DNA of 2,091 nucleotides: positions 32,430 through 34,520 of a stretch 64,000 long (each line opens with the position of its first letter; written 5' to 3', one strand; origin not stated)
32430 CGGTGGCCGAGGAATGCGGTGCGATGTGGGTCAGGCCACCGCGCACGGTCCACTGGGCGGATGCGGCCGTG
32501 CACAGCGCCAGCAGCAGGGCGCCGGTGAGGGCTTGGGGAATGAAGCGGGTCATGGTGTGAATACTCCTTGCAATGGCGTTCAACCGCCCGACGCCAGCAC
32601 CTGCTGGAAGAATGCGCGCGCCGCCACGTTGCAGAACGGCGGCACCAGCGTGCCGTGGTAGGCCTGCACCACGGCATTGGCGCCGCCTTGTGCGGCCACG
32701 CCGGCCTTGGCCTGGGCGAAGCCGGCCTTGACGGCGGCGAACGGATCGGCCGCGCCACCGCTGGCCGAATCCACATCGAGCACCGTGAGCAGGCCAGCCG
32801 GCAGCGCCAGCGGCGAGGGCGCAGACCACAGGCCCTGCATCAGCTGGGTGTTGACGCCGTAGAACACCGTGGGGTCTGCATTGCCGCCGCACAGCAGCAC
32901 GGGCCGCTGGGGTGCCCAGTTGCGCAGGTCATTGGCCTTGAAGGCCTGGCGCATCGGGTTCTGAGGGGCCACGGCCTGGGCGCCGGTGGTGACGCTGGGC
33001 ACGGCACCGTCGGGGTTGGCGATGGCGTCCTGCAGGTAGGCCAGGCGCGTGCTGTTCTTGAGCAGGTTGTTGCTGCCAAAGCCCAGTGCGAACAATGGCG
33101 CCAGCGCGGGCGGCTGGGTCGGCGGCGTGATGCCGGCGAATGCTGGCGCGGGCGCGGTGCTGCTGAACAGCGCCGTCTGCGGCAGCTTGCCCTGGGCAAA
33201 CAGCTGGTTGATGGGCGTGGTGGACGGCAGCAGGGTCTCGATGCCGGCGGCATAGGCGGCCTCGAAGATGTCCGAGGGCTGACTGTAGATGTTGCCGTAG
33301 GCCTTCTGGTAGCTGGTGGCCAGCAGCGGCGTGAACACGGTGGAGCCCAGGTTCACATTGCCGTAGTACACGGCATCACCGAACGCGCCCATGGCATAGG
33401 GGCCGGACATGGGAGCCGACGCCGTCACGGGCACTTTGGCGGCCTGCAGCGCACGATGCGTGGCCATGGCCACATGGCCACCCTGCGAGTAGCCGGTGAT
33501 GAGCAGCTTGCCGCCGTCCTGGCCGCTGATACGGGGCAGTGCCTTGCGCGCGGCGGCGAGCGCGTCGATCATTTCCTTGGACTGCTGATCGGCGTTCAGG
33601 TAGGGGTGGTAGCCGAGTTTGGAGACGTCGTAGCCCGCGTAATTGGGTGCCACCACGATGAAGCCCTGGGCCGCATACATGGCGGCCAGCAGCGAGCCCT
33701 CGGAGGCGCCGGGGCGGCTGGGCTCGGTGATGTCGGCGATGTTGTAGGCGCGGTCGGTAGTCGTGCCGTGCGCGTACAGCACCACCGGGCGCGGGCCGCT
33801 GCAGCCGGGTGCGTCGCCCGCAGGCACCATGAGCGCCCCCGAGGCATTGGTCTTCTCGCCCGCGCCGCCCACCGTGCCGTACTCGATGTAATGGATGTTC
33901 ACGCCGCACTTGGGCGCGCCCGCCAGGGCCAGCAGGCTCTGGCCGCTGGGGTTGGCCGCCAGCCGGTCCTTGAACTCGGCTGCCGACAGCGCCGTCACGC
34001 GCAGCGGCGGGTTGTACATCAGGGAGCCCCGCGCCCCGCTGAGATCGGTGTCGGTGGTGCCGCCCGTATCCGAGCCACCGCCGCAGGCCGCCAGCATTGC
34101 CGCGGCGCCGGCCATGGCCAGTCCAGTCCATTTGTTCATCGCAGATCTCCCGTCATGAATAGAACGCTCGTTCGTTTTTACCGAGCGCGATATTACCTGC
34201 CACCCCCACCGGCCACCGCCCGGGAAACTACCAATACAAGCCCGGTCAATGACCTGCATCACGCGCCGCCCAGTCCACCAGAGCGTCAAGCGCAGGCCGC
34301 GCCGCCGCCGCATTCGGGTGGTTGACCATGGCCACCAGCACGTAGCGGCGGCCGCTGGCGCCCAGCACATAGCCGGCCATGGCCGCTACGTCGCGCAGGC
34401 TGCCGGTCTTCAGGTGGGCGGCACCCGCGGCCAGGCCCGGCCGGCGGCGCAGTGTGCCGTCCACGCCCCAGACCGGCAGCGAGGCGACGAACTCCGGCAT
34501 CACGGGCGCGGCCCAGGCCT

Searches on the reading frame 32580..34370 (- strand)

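Call 77: search_protein_families(library=pfam, proteins=[window:32580-34370:-], max_evalue=0.00001)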
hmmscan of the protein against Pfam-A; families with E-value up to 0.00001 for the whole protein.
window:32580-34370:- (596 aa): 1 family
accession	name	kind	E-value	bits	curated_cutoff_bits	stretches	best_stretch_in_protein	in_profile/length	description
PF00326.27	Peptidase_S9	-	2.9e-06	27.4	22.6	0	230-304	8-81/213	Prolyl oligopeptidase family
